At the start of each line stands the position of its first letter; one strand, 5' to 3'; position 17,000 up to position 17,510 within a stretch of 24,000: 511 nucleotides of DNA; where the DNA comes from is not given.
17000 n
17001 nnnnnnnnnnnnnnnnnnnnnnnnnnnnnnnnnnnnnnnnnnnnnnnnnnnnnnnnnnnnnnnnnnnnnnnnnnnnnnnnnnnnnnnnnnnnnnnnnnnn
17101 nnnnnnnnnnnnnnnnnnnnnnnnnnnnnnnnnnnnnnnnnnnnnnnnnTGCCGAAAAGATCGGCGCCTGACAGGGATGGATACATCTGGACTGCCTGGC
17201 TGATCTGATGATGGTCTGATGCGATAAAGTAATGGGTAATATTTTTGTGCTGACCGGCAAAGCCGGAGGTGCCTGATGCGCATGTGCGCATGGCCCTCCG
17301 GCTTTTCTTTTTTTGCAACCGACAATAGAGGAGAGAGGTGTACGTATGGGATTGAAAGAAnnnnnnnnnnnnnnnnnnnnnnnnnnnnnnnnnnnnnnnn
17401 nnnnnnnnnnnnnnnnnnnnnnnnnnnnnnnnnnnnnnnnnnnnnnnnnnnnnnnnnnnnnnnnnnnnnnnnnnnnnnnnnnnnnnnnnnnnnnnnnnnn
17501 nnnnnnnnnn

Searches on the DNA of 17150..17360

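Call 59: search_rna_families(source=window, start=17150, end=17360, threshold=evalue, max_evalue=10, show_alignments=2)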
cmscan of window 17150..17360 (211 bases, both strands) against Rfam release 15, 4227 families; matches with E-value up to 10: 9.
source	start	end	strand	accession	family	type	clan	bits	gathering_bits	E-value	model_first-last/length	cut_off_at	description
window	17255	17310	+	RF00802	mir-207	Gene; miRNA;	-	16.1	88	1.5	1-78/78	no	mir-207 microRNA precursor family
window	17264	17302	+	RF03554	mir-92_2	Gene; miRNA;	-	15.5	70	2.2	1-84/84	no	mir-92_2 microRNA precursor family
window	17169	17221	+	RF01505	Afu_264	Gene; snRNA; snoRNA; CD-box;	-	14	40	1.8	50-103/103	no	A. fumigatus snoRNA Afu_264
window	17271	17338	+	RF01070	sucA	Cis-reg;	-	13.7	40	3.8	1-83/83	no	SucA RNA motif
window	17260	17304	-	RF03991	mir-9209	Gene; miRNA;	-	13.6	90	3.9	16-59/72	no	mir-9209 microRNA precursor family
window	17160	17173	+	RF01124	sR36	Gene; snRNA; snoRNA; CD-box;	-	12.3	55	0.61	42-55/55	no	Small nucleolar RNA sR36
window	17266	17306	+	RF02802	PyrR204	Gene; snRNA; snoRNA; HACA-box;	-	12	71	8.8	1-57/57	no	Pyrobaculum sRNA 204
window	17201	17255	+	RF00277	SNORD49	Gene; snRNA; snoRNA; CD-box;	CL00062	11.3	37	2.1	1-71/71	no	Small nucleolar RNA SNORD49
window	17169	17204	+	RF01973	H19_2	Gene; lncRNA;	-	8.4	50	8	45-69/69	no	H19 conserved region 2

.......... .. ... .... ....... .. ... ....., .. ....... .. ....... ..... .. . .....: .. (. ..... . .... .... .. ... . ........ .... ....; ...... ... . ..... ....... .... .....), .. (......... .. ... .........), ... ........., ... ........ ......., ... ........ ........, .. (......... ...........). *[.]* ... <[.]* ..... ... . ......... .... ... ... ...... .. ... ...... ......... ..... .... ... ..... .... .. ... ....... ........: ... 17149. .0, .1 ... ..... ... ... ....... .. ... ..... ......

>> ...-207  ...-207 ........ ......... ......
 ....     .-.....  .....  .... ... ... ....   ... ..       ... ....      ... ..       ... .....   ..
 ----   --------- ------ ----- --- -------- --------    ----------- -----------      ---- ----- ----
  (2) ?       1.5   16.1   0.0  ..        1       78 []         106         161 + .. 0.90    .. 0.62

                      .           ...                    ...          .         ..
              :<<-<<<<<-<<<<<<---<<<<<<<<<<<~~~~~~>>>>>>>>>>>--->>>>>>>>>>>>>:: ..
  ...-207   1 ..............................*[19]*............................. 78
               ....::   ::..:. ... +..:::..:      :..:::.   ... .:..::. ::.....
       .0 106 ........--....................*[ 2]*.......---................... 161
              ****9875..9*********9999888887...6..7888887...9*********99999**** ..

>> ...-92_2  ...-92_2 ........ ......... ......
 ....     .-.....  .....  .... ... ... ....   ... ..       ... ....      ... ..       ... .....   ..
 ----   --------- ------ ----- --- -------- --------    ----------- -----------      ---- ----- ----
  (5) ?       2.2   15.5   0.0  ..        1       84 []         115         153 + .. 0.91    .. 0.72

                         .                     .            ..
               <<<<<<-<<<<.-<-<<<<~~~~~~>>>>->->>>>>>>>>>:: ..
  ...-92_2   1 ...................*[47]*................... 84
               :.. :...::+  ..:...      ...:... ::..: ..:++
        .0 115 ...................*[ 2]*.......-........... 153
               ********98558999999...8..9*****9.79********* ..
